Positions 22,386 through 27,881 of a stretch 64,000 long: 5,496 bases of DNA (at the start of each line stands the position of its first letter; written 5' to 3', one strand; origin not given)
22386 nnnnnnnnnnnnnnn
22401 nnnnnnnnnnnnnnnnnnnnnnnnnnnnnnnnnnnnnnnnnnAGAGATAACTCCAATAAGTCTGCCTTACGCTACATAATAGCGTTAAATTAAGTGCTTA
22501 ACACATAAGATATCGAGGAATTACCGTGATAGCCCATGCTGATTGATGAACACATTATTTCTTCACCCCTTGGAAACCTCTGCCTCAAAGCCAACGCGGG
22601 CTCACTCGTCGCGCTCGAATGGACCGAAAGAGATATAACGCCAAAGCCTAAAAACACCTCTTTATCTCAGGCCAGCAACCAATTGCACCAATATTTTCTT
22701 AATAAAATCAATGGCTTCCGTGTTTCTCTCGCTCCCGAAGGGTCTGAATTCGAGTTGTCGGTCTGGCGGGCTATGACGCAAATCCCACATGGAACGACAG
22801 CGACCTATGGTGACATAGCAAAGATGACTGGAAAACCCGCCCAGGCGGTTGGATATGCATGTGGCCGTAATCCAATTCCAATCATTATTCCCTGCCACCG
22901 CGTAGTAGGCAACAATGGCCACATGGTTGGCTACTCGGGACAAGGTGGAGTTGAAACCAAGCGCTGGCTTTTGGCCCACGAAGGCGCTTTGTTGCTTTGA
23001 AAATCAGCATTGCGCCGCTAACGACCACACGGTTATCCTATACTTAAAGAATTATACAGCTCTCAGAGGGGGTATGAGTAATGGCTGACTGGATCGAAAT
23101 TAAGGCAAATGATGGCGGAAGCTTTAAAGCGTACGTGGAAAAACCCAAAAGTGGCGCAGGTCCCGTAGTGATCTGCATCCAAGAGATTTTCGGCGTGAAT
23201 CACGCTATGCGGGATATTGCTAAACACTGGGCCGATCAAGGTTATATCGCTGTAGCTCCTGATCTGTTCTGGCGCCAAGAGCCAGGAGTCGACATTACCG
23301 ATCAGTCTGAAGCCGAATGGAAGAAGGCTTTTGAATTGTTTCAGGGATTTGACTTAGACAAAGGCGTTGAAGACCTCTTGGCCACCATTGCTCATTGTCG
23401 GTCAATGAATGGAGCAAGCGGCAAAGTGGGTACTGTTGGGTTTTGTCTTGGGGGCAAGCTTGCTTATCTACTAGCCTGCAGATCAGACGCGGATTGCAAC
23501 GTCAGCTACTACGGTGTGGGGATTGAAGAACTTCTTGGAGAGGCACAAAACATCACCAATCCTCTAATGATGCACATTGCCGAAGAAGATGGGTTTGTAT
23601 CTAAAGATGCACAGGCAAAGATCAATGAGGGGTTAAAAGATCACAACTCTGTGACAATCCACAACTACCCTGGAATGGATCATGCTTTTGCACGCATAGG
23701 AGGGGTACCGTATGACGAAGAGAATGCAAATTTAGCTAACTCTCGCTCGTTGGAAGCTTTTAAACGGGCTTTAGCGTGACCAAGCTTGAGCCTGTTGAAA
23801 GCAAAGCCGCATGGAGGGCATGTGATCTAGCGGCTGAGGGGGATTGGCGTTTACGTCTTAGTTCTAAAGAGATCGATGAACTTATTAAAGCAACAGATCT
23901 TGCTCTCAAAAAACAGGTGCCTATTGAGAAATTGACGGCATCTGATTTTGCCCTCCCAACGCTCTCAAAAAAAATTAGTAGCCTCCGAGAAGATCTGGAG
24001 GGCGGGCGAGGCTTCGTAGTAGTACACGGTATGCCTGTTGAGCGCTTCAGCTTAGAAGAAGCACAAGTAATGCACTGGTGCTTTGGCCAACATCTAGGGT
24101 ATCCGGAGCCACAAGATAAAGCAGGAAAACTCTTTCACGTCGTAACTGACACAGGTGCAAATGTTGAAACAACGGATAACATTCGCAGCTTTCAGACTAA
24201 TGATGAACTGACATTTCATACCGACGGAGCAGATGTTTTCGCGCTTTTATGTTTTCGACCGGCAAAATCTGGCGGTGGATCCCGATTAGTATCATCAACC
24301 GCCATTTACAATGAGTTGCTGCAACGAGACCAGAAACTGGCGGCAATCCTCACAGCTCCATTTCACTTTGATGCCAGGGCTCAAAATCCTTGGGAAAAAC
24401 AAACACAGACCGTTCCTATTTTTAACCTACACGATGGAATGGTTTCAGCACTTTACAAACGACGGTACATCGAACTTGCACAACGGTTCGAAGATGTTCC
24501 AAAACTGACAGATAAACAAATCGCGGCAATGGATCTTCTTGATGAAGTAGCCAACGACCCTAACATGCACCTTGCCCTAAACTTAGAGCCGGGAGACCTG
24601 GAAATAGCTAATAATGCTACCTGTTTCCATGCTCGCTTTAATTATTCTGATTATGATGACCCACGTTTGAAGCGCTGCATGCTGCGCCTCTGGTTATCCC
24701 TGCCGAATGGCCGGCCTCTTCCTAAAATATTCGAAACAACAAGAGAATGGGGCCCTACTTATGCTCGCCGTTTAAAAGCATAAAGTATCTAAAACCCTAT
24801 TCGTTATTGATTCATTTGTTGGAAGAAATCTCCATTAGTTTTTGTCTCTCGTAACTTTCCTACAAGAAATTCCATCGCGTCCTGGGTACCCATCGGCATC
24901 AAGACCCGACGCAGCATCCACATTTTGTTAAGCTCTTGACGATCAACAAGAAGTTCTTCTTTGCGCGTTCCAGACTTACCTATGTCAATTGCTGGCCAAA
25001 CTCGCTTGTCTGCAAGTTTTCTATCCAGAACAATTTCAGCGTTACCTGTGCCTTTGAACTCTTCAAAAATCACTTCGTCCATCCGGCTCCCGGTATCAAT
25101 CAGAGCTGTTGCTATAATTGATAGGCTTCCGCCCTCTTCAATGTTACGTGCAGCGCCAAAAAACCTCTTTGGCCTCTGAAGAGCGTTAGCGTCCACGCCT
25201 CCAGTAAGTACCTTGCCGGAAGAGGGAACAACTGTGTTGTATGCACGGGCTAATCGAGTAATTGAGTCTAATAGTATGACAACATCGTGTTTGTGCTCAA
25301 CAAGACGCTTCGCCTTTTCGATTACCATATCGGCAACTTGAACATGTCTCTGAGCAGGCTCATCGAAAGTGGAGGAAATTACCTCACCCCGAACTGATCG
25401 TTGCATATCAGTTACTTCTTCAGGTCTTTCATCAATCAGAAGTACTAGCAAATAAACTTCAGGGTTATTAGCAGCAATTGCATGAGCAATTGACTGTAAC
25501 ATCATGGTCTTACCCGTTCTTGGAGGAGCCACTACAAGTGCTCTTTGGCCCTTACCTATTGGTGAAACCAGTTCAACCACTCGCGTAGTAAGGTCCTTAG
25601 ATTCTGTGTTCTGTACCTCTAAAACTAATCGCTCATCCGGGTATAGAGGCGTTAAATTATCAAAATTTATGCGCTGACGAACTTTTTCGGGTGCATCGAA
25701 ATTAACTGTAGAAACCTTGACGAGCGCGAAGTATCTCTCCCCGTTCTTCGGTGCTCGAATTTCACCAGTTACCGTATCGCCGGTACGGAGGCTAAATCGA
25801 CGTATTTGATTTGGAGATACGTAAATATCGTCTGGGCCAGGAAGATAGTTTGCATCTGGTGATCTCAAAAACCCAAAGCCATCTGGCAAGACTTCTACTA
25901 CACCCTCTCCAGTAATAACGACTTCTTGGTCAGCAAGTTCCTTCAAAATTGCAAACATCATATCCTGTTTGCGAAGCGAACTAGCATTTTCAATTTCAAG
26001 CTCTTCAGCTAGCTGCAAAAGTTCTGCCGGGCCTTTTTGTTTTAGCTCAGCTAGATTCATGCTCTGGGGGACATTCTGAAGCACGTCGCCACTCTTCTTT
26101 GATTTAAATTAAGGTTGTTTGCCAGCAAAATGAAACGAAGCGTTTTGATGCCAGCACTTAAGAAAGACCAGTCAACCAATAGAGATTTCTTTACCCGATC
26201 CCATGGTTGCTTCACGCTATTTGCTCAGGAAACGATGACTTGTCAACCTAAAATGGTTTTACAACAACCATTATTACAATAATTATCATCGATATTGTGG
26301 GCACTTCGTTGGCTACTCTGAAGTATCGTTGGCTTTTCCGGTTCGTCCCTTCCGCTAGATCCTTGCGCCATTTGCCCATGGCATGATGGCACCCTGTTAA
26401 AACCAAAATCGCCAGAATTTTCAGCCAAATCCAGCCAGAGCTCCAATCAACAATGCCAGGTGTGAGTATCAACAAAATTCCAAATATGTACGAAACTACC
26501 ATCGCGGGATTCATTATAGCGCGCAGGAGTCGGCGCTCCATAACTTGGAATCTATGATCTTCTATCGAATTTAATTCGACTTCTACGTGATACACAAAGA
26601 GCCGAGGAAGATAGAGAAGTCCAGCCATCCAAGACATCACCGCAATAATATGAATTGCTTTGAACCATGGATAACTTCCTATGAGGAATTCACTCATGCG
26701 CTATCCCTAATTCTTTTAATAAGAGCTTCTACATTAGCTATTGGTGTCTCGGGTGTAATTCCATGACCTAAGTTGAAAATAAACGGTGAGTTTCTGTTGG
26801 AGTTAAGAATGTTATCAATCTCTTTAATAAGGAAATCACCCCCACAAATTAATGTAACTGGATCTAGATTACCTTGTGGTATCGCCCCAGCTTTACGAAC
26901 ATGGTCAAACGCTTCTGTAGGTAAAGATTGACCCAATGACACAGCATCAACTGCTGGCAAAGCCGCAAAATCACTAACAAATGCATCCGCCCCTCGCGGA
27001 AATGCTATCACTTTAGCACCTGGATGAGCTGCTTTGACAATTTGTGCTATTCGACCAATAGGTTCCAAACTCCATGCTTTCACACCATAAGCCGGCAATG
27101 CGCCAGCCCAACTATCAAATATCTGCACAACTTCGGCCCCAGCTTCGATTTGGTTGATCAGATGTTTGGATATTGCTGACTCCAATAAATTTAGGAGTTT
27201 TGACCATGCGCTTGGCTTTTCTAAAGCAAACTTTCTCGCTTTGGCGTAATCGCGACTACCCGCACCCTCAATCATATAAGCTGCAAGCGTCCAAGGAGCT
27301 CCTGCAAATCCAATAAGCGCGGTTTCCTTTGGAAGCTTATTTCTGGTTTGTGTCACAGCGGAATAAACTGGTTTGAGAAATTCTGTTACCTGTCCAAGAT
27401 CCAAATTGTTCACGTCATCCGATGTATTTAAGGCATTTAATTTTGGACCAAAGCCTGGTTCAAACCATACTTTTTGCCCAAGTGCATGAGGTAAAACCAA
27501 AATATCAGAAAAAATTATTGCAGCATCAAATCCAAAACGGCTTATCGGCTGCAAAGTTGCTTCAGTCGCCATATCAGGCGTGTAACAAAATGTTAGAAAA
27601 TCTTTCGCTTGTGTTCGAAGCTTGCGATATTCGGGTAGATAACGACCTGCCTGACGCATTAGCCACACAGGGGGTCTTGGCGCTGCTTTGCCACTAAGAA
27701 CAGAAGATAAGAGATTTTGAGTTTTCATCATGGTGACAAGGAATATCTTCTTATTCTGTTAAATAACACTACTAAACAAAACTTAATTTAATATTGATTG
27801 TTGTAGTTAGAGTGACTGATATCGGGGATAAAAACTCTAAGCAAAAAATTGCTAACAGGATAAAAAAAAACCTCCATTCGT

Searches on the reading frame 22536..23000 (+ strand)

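Call 5: search_protein_families(library=ncbifam, proteins=[window:22536-23000:+])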
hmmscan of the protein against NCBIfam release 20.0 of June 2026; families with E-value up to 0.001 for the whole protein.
window:22536-23000:+ (154 aa): 5 families
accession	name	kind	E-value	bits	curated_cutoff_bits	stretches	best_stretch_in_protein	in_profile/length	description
TIGR00589.1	ogt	superfamily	9.4e-28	96.1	46.4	1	71-149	2-80/80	methylated-DNA--[protein]-cysteine S-methyltransferase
NF007626.0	PRK10286.1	equivalog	2.5e-27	96.1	192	1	46-154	62-171/171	methylated-DNA--[protein]-cysteine S-methyltransferase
NF011964.0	PRK15435.1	equivalog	4.2e-19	68.7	345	1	56-149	255-348/354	bifunctional DNA-binding transcriptional regulator/O6-methylguanine-DNA methyltransferase Ada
NF003022.0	PRK03887.1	equivalog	4.5e-17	62.4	164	1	70-150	91-169/175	methylated-DNA--protein-cysteine methyltransferase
NF041132.1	DNA_protcyst_Mta_Thcoc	equivalog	3.1e-16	59.7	250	1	70-150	91-169/169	methylated-DNA--protein-cysteine methyltransferase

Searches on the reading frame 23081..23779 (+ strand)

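Call 5: search_protein_families(library=ncbifam, proteins=[window:23081-23779:+])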
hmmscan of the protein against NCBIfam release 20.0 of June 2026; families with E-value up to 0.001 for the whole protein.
window:23081-23779:+ (232 aa): 1 family
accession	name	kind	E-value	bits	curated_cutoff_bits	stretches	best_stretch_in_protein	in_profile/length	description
NF041440.1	hydrolase_YghX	exception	5.3e-28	98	460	1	2-231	68-292/292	YghX family hydrolase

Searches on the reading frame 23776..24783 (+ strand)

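Call 5: search_protein_families(library=ncbifam, proteins=[window:23776-24783:+])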
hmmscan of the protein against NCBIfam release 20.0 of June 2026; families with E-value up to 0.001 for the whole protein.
window:23776-24783:+ (335 aa): 3 families
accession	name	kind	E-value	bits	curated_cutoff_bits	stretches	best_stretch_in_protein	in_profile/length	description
NF049936.1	TriMthamethphnDioxTmpA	equivalog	5.7e-09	35.3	400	1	79-301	134-347/366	2-trimethylaminoethylphosphonate dioxygenase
TIGR02409.1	carnitine_bodg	equivalog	1.2e-07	31.1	414.75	1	79-294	136-342/366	gamma-butyrobetaine dioxygenase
TIGR02410.1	carnitine_TMLD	equivalog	9.2e-06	25.4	268.3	1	142-291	176-338/362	trimethyllysine dioxygenase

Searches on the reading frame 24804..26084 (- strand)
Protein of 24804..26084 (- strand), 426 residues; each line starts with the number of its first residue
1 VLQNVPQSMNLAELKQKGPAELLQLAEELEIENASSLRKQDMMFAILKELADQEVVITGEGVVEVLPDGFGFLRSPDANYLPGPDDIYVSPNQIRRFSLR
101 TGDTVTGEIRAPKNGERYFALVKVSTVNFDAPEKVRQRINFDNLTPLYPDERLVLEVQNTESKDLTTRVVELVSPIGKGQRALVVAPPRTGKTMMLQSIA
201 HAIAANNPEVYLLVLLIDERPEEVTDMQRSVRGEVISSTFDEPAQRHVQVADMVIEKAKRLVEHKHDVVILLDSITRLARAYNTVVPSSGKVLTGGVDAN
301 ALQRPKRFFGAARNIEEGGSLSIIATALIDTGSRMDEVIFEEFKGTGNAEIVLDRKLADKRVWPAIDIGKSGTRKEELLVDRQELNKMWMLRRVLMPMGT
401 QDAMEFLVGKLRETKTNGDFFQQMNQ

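Call 4: search_protein_families(library=ncbifam, proteins=[window:24804-26084:-])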
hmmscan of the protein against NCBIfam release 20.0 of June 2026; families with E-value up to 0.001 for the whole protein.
window:24804-26084:- (426 aa): 28 families (the best 25 are shown)
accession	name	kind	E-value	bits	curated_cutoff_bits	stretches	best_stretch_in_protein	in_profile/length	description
TIGR00767.1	rho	equivalog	7.7e-214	710.2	509.45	1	10-426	2-415/415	transcription termination factor Rho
NF006886.1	PRK09376.1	equivalog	2.1e-212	705.3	315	1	9-424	1-413/413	transcription termination factor Rho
NF041509.1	paralog_Rho2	exception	1.2e-145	485.3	628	1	79-424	18-360/360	transcription termination factor Rho, short form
TIGR02546.1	III_secr_ATP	equivalog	2.3e-24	85.9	604.75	1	166-397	133-366/423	type III secretion system ATPase SctN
TIGR03496.1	FliI_clade1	equivalog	6.5e-24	84.5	619.1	1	164-396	122-358/414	flagellar protein export ATPase FliI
TIGR01026.1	fliI_yscN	subfamily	9.1e-23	80.7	379.5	1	165-396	149-382/440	FliI/YscN family ATPase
TIGR03498.1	FliI_clade3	equivalog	8.7e-22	77.4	587.45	1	164-396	125-361/418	flagellar protein export ATPase FliI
TIGR03497.1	FliI_clade2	equivalog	3.6e-20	72.3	629.8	1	164-397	122-357/413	flagellar protein export ATPase FliI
NF006012.0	PRK08149.1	equivalog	9.5e-19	67.6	594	1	137-397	117-374/431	type III secretion system ATPase SctN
NF005391.0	PRK06936.1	equivalog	1.1e-17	64.1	657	1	163-396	146-381/439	type III secretion system ATPase SctN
NF005295.0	PRK06820.1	equivalog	1.2e-17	64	690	1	166-396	150-382/440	EscN/YscN/HrcN family type III secretion system ATPase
NF005535.1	PRK07196.1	equivalog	8.3e-16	58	715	1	163-385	141-366/434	flagellar protein export ATPase FliI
NF005765.0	PRK07594.1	equivalog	1.5e-15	56.9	715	1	167-395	143-373/433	EscN/YscN/HrcN family type III secretion system ATPase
NF006575.0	PRK09099.1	subfamily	4.1e-14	52.2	706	1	162-396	148-384/443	type III secretion system ATPase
NF006290.1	PRK08472.1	equivalog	4.3e-12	45.6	644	1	175-395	153-375/433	flagellar protein export ATPase FliI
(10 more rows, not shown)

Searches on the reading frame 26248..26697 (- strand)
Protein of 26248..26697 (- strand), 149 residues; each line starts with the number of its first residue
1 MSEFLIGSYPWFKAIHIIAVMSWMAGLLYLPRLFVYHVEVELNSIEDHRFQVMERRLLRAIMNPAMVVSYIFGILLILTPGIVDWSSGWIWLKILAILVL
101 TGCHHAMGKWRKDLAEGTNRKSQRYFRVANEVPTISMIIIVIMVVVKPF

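Call 4: search_protein_families(library=ncbifam, proteins=[window:26248-26697:-])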
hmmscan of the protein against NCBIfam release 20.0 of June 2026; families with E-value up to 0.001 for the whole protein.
window:26248-26697:- (149 aa): 1 family
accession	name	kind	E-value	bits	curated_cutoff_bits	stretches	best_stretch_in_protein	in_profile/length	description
TIGR00701.1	TIGR00701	equivalog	8.7e-50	168.5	138.05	1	9-149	2-141/142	protoporphyrinogen oxidase HemJ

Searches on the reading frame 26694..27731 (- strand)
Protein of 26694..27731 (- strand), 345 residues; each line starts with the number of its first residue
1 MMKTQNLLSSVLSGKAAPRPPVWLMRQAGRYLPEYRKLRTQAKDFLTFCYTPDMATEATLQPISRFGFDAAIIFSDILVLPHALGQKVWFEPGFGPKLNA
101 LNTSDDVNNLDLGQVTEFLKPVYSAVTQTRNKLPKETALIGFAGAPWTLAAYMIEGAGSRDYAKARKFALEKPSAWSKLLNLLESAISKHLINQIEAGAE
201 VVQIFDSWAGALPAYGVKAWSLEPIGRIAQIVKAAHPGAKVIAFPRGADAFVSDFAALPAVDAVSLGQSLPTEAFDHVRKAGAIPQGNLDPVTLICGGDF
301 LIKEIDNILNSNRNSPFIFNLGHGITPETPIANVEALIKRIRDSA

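Call 4: search_protein_families(library=ncbifam, proteins=[window:26694-27731:-])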
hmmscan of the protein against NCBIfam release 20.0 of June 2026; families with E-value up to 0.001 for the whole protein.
window:26694-27731:- (345 aa): 4 families
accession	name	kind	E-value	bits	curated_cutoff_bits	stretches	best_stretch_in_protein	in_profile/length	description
TIGR01464.1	hemE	equivalog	5.6e-115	384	302.95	1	10-342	4-337/338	uroporphyrinogen decarboxylase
NF004889.0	PRK06252.1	subfamily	4e-08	32.7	244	1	52-341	50-333/340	methylcobalamin:coenzyme M methyltransferase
TIGR01463.1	mtaA_cmuA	subfamily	7.1e-06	25.5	235.4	1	53-340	50-334/340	MtaA/CmuA family methyltransferase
NF040654.1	MtaA_Meth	equivalog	2.4e-05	23.4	400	1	120-339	120-330/337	methylcobamide:CoM methyltransferase MtaA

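Call 7: find_related_loci(query=window:26694-27731:-, collection=genome_contigs, flank=6000)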
Query window:26694-27731:- (345 aa) in genome_contigs; peptide patterns used: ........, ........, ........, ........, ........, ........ (x = any residue, [..] = any of these).
400 stretches matched a pattern; 261 encode a relative of the query (tblastn E <= 1e-3); the best 80 are kept; 80 distinct loci.
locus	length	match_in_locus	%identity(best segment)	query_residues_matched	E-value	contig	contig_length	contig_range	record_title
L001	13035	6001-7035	96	1-345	0e+0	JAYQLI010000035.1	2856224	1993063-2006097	MAG: Rhodospirillales bacterium isolate SD4486_NP_metabta_bins_sspec.tsv.216_sub contig_7716_pilon, whole genome shotgun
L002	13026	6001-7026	76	1-342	0e+0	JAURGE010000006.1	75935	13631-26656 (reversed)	MAG: Alphaproteobacteria bacterium isolate SFB_3D_50_49 NODE_6_length_75935_cov_5.315023, whole genome shotgun sequence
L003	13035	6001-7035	67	1-345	1e-143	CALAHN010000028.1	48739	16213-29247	MAG TPA_asm: uncultured Alphaproteobacteria bacterium isolate ERR2206770_bin.103_CONCOCT_v1.1_MAG genome assembly, conti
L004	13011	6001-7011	63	7-343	2e-140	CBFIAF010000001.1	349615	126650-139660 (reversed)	MAG: Alphaproteobacteria bacterium isolate Co_bin_507_permissive genome assembly, contig: Co_bin_507_permissive_c1, whol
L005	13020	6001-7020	51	3-343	3e-112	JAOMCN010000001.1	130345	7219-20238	Rhodospirillales bacterium isolate AH-558-E05 AH-558-E05_NODE_1, whole genome shotgun sequence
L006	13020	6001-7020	51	3-342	4e-107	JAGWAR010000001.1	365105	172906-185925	MAG: Alphaproteobacteria bacterium isolate 277c_12 scaffold_2, whole genome shotgun sequence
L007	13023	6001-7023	51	4-345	5e-106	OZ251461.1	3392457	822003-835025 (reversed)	MAG: Alphaproteobacteria bacterium isolate 0a54264b-14c4-4083-851b-1bee40580e2c genome assembly, chromosome: 1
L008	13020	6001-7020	51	4-343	1e-105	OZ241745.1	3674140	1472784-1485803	MAG: Alphaproteobacteria bacterium isolate 9b8f76ce-96b5-4b12-8313-006c5a740c9e genome assembly, chromosome: 1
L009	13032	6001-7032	49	1-344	3e-106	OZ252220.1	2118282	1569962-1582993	MAG: Alphaproteobacteria bacterium isolate 7764d23f-edc5-4436-ada9-d5fc786cab2e genome assembly, chromosome: 1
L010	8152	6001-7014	49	6-343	2e-104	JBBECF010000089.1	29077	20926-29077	MAG: Dongiaceae bacterium isolate LejiaF_69_107 Lejia_F_2386_length_29077_cov_61, whole genome shotgun sequence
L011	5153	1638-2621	52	11-342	8e-103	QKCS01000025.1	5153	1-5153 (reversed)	MAG: Alphaproteobacteria bacterium isolate SZUA-430 scaffold_79155, whole genome shotgun sequence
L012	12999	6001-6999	50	10-342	2e-101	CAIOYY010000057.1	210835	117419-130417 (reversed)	MAG: uncultured Alphaproteobacteria bacterium isolate ErkenSummer_bin-2686 genome assembly, contig: bin-2686:057/107, wh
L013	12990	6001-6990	50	8-337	9e-101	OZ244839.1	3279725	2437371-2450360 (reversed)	MAG: Alphaproteobacteria bacterium isolate 6fc921c6-fbc8-4da4-8046-d56663dc60e1 genome assembly, chromosome: 1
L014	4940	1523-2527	51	7-342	3e-100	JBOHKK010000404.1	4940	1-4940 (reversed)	MAG: Geminicoccaceae bacterium isolate SD8037_metabat2.bin.36 NODE_8794_length_4940_cov_1.803033, whole genome shotgun s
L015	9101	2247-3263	46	5-342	7e-98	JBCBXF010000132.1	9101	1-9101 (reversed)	MAG: Pseudomonadota bacterium isolate J06649_7 NODE_132_length_9101_cov_4.674535, whole genome shotgun sequence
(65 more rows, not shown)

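Call 22: find_related_loci(query=window:26694-27731:-, collection=metagenome_contigs, flank=3000)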
Query window:26694-27731:- (345 aa) in metagenome_contigs; peptide patterns used: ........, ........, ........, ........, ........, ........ (x = any residue, [..] = any of these).
579 stretches matched a pattern; 324 encode a relative of the query (tblastn E <= 1e-3); the best 80 are kept; 80 distinct loci.
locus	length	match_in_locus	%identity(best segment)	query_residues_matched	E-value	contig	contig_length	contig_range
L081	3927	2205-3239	100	1-345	0e+0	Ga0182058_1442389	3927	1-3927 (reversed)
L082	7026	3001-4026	77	1-342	0e+0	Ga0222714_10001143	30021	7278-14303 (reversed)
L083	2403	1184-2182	69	12-344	4e-163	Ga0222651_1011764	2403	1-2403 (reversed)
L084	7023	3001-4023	65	2-342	2e-147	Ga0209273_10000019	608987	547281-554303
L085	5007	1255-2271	51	3-342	9e-113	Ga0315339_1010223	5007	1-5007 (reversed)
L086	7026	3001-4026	50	3-345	9e-111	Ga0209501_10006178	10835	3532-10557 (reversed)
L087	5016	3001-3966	55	21-342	4e-111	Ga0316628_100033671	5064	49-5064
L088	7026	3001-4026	50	3-345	9e-111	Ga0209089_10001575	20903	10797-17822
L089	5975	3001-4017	51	3-342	3e-110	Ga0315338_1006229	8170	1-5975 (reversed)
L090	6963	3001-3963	54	21-341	2e-109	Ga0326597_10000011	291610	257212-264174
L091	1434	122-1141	51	2-342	2e-115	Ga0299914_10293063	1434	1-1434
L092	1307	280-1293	50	6-343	2e-114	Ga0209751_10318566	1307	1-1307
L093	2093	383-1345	49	21-342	1e-107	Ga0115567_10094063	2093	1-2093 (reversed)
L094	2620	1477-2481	50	7-342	2e-105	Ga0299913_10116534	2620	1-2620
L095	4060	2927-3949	48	1-342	1e-101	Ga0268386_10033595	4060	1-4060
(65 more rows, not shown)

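Call 48: search_protein_families(library=pfam, proteins=[L003:4750-5586:-, L004:4693-5529:-], max_evalue=0.001)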
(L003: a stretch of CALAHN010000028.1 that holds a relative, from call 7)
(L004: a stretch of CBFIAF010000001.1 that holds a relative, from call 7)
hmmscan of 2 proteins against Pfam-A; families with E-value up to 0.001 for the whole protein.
L003:4750-5586:- (278 aa): 1 family
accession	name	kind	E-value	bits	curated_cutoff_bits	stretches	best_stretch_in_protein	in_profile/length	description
PF03618.20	Kinase-PPPase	-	1.1e-91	307.5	23.5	1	8-264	1-256/256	Kinase/pyrophosphorylase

L004:4693-5529:- (278 aa): 1 family
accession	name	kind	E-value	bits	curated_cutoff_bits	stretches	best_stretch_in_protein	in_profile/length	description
PF03618.20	Kinase-PPPase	-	1.8e-89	300.3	23.5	1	8-264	1-256/256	Kinase/pyrophosphorylase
